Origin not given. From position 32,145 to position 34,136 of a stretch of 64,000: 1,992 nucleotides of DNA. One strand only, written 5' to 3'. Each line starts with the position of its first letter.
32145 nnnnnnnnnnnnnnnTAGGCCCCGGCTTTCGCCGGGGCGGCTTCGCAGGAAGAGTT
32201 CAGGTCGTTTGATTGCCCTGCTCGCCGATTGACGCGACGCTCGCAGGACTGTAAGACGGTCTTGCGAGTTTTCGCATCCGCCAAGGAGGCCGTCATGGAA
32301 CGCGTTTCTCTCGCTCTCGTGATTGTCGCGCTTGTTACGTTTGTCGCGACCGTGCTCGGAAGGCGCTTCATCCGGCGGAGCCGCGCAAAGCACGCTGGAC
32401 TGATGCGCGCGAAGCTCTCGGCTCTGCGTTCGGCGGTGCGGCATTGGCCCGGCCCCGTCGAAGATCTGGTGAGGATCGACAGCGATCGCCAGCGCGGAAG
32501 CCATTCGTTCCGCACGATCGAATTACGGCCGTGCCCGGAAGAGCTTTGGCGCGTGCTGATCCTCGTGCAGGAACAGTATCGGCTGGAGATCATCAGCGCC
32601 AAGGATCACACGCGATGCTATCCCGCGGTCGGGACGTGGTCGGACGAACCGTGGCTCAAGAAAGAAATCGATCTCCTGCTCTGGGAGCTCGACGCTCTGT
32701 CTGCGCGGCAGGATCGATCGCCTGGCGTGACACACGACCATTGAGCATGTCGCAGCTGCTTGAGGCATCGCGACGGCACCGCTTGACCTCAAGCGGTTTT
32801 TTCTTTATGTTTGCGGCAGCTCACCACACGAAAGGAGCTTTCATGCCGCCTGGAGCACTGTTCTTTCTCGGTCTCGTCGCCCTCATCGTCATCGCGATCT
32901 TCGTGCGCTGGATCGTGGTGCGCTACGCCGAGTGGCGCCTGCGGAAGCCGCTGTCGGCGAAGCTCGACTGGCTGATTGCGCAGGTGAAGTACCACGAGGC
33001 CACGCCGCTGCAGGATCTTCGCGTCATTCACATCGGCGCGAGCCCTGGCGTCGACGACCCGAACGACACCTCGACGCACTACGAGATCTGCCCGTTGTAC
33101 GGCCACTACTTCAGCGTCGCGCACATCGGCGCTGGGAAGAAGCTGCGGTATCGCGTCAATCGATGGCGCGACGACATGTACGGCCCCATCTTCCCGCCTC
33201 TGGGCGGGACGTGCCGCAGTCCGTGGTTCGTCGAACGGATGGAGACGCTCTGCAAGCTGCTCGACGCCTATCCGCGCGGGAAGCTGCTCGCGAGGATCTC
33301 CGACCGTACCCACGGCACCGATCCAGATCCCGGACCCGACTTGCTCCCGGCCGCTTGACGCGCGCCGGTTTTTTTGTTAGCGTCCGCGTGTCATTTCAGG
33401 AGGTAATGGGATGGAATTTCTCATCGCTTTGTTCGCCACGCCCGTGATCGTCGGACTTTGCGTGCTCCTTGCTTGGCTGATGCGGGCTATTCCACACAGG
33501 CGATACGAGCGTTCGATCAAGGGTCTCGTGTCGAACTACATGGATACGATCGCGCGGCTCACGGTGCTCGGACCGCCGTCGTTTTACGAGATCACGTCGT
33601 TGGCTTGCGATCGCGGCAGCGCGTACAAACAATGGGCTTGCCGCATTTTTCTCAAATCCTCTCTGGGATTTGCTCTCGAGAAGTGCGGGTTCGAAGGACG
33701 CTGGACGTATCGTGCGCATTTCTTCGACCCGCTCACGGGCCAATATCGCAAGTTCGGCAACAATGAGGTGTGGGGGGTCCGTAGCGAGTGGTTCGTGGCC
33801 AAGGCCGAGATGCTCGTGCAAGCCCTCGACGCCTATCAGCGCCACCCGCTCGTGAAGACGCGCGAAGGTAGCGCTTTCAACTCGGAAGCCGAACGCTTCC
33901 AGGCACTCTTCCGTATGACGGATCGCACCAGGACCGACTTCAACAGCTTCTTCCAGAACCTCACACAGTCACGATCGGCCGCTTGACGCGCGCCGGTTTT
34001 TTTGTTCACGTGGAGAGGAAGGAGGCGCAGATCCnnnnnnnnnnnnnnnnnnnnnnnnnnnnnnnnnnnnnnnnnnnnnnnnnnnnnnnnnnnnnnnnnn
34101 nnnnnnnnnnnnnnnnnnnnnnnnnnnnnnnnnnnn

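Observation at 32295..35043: Tandem array of five small membrane-anchored proteins between valS and tyrS, with a repeated terminator/TTGAC spacer module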

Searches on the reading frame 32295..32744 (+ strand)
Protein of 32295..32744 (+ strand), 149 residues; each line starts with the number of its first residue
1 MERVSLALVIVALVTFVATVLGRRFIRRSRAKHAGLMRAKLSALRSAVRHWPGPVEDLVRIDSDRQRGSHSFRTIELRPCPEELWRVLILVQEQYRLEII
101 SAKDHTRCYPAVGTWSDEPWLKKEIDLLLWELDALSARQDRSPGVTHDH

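Call 7: search_protein_families(library=pfam, proteins=[window:32295-32744:+], max_evalue=10)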
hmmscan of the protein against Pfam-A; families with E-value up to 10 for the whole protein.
window:32295-32744:+ (149 aa): 0 families

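Call 8: search_protein_families(library=ncbifam, proteins=[window:32295-32744:+], max_evalue=10)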
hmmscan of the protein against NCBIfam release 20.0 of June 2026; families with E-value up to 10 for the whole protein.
window:32295-32744:+ (149 aa): 0 families

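Call 29: search_protein_families(library=phrogs, proteins=[window:32295-32744:+], max_evalue=1)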
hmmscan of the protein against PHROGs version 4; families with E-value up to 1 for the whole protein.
window:32295-32744:+ (149 aa): 0 families

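Call 30: search_protein_families(library=padloc, proteins=[window:32295-32744:+], max_evalue=1)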
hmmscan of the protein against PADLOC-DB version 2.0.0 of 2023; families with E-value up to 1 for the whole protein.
window:32295-32744:+ (149 aa): 0 families

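Call 102: list_cluster_members(proteins=[window:32295-32744:+, window:32843-33358:+, window:33411-33986:+, window:34035-34553:+, window:34637-35020:+])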
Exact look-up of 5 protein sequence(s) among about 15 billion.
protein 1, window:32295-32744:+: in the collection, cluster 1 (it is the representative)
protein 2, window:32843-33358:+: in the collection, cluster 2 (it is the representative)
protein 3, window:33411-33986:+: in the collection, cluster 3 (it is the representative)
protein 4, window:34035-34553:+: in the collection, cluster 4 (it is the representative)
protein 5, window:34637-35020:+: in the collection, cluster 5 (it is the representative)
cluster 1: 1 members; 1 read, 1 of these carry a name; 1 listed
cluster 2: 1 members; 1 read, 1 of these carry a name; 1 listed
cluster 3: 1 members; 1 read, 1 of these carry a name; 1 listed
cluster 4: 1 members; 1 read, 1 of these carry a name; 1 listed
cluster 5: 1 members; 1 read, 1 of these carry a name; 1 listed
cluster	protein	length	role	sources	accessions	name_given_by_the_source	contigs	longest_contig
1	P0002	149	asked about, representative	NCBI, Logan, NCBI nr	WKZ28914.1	MAG: hypothetical protein QY323_05310 [Patescibacteria group bacterium]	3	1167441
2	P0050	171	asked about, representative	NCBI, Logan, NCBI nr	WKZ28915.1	MAG: hypothetical protein QY323_05315 [Patescibacteria group bacterium]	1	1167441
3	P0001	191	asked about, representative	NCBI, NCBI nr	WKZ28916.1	MAG: hypothetical protein QY323_05320 [Patescibacteria group bacterium]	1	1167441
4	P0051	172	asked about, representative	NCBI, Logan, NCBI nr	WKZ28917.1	MAG: hypothetical protein QY323_05325 [Patescibacteria group bacterium]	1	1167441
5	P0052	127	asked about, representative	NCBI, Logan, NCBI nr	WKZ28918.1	MAG: hypothetical protein QY323_05330 [Patescibacteria group bacterium]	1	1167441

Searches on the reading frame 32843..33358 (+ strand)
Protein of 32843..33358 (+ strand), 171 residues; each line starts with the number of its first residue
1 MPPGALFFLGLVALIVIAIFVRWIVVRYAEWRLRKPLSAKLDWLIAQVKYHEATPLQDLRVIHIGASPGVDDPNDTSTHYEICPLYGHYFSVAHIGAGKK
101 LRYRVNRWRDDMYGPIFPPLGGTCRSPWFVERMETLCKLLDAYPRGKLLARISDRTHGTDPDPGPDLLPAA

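Call 7: search_protein_families(library=pfam, proteins=[window:32843-33358:+], max_evalue=10)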
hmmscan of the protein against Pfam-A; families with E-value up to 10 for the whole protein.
window:32843-33358:+ (171 aa): 2 families
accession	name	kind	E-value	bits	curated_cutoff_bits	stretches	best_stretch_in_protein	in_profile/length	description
PF08072.16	BDHCT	-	0.23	12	25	1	133-148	5-20/41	BDHCT (NUC031) domain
PF24267.1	HVO_1552_C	-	0.49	11.1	27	1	1-19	73-92/98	HVO_1552, C-terminal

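Call 8: search_protein_families(library=ncbifam, proteins=[window:32843-33358:+], max_evalue=10)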
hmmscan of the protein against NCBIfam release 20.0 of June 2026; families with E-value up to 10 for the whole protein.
window:32843-33358:+ (171 aa): 1 family
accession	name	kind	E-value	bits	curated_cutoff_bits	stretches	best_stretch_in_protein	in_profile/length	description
TIGR02976.1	phageshock_pspB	equivalog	0.082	13.2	51.7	1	9-40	5-39/75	envelope stress response membrane protein PspB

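Call 28: search_solved_structures(query=A4, max_evalue=10)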
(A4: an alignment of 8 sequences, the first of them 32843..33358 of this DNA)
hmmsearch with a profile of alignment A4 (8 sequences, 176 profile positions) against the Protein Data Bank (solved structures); distinct sequences matched with E-value up to 10: 2.
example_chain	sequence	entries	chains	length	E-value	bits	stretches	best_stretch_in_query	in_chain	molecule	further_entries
2n28_A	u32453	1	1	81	0.13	15.2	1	1-55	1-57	Protein Vpu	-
9q1z_D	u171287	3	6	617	0.34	13.8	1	4-43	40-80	Hemagglutinin glycoprotein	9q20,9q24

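Call 29: search_protein_families(library=phrogs, proteins=[window:32843-33358:+], max_evalue=1)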
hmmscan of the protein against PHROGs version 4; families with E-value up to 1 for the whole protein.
window:32843-33358:+ (171 aa): 1 family
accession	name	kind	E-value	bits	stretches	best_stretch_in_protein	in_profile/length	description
phrog_32039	-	unknown function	0.04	14.8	1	130-155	28-54/72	-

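Call 30: search_protein_families(library=padloc, proteins=[window:32843-33358:+], max_evalue=1)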
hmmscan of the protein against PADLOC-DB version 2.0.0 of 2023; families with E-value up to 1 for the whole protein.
window:32843-33358:+ (171 aa): 0 families

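Call 55: predict_structure(alignment_id=A8)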
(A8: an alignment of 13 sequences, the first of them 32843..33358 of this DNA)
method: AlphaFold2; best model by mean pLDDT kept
length: 171 residues; sequences in the alignment: 13
mean_pLDDT: 85.6   pTM: 0.77
mean pLDDT of the five models: 85.6, 84.4, 84.3, 84.1, 82.9
residues with pLDDT >= 90: 103; 70-90: 40; 50-70: 21; < 50: 7
segments of 3 or more residues with pLDDT < 50: 159-161
pLDDT, mean of each block of 10 residues (from residue 1): 91 96 93 95 95 92 77 81 88 90 90 84 92 97 88 59 50 55
secondary structure, 60 per line:
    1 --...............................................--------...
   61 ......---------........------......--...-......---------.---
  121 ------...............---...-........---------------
elements in order: H3-49 E58-66 E76-83 E90-95 E102-107 H127-141 H149-156

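Call 61: fold_search(model_id=the predicted structure, library=pdb)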
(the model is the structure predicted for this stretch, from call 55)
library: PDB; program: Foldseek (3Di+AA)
matches with E <= 10: 182; with E <= 0.001: 0
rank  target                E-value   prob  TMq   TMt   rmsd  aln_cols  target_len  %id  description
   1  3zpm_MODEL_1_A        6.4e-01  0.04  0.13  0.11  20.9       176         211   13  Solution structure of latherin (released 2013-06-26)
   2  6h5o_A                8.5e-01  0.13  0.18  0.07   5.7        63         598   11  Crystal structure of PBP2a from MRSA in complex with piperacillin at active site. (released 2019-08-14)
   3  7w1m_A                9.6e-01  0.25  0.23  0.11   5.2        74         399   15  Cryo-EM structure of human cohesin-CTCF-DNA complex (released 2023-05-31)
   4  8w9s_A                1.0e+00  0.03  0.13  0.09  16.3       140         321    8  NAD-dependent dehydrogenase (released 2025-03-12)
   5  6h5o_B                1.1e+00  0.12  0.18  0.07   5.7        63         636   11  Crystal structure of PBP2a from MRSA in complex with piperacillin at active site. (released 2019-08-14)
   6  8w9s_C                1.3e+00  0.03  0.13  0.08  16.8       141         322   10  NAD-dependent dehydrogenase (released 2025-03-12)
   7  5u35_A                1.4e+00  0.10  0.18  0.23  10.0        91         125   11  Crystal structure of a de novo designed protein with curved beta-sheet (released 2017-01-25)
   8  4bl2_A                1.4e+00  0.11  0.18  0.07   5.7        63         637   11  Crystal structure of PBP2a clinical mutant E150K from MRSA (released 2014-05-21)
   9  9i9s_B                1.4e+00  0.10  0.18  0.07   5.6        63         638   11  Room temperature structure of PBP2a at the LCLS (released 2026-02-18)
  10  8vo1                  1.5e+00  0.12  0.21  0.23   8.9        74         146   11  Pathogenesis related 10-10 C155S mutant (released 2024-10-23)
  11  6y2r_A                1.5e+00  0.12  0.23  0.13   8.9       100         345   14  Escherichia coli R255A RnlA endoribonuclease (single alanine mutant of RnlA) (released 2021-05-12)
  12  5b3u_B                1.5e+00  0.03  0.14  0.09  16.4       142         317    8  Crystal structure of biliverdin reductase in complex with NADP+ from Synechocystis sp. PCC 6803 (released 2017-02-15)
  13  5tgn_C                1.8e+00  0.15  0.21  0.30   4.3        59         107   10  Crystal structure of protein Sthe_2403 from Sphaerobacter thermophilus (released 2016-10-26)
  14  3zfz_A                1.8e+00  0.09  0.18  0.07   5.7        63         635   11  Crystal structure of ceftaroline acyl-PBP2a from MRSA with non- covalently bound ceftaroline and muramic acid at allos (released 2013-10-09)
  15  9i9s_A                1.9e+00  0.08  0.18  0.07   5.5        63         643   11  Room temperature structure of PBP2a at the LCLS (released 2026-02-18)
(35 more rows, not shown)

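Call 91: search_protein_families(library=pfam, alignment_id=A8, max_evalue=0.01)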
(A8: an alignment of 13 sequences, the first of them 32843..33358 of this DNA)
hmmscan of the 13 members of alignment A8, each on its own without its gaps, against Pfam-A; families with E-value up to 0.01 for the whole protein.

A. member 1, window:32843-33358:+ (171 aa): 0 families

B. families by the number of members that match (of 13 scanned): 0 families

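Call 94: search_solved_structures(query=A8, max_evalue=1)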
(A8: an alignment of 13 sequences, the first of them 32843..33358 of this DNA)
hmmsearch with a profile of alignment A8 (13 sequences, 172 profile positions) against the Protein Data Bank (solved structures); distinct sequences matched with E-value up to 1: 2.
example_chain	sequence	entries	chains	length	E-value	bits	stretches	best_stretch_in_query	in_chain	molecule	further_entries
2n28_A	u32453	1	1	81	0.14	15.1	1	1-54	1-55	Protein Vpu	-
7saz_C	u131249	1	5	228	0.99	12.3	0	28-64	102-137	GldL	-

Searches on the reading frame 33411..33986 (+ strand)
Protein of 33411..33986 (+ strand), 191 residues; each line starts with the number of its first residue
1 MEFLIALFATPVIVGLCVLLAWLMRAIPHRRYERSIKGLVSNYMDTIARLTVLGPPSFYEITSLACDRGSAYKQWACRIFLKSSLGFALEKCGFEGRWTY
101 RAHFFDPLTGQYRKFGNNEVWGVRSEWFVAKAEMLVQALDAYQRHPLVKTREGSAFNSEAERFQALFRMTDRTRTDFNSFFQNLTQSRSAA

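Call 7: search_protein_families(library=pfam, proteins=[window:33411-33986:+], max_evalue=10)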
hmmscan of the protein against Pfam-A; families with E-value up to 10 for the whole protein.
window:33411-33986:+ (191 aa): 0 families

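Call 8: search_protein_families(library=ncbifam, proteins=[window:33411-33986:+], max_evalue=10)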
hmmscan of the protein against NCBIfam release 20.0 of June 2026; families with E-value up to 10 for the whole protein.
window:33411-33986:+ (191 aa): 0 families

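Call 11: find_encoding_contigs(protein=window:33411-33986:+, flank=10000, max_places=10)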
Protein window:33411-33986:+ (191 aa): no gene with exactly this product is on record in the collection.

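Call 12: find_homologous_proteins(query=window:33411-33986:+, max_evalue=0.01)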
Query window:33411-33986:+ (191 aa): 1 proteins with E <= 0.01 among 59 candidates.
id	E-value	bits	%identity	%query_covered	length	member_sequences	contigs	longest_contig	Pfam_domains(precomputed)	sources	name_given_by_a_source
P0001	3.7e-126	436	100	100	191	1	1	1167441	-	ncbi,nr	ncbi:MAG: hypothetical protein QY323_05320 [Patescibacteria group bacterium]|nr:MAG: hypothetical pr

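Call 29: search_protein_families(library=phrogs, proteins=[window:33411-33986:+], max_evalue=1)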
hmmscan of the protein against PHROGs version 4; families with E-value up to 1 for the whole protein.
window:33411-33986:+ (191 aa): 2 families
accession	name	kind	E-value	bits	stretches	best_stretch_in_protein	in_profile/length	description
phrog_27401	-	unknown function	0.088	14.1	1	3-47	29-74/114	-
phrog_38531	-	unknown function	0.29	12.1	1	12-41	17-48/54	-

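Call 30: search_protein_families(library=padloc, proteins=[window:33411-33986:+], max_evalue=1)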
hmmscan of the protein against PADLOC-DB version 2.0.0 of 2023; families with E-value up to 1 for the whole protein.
window:33411-33986:+ (191 aa): 0 families
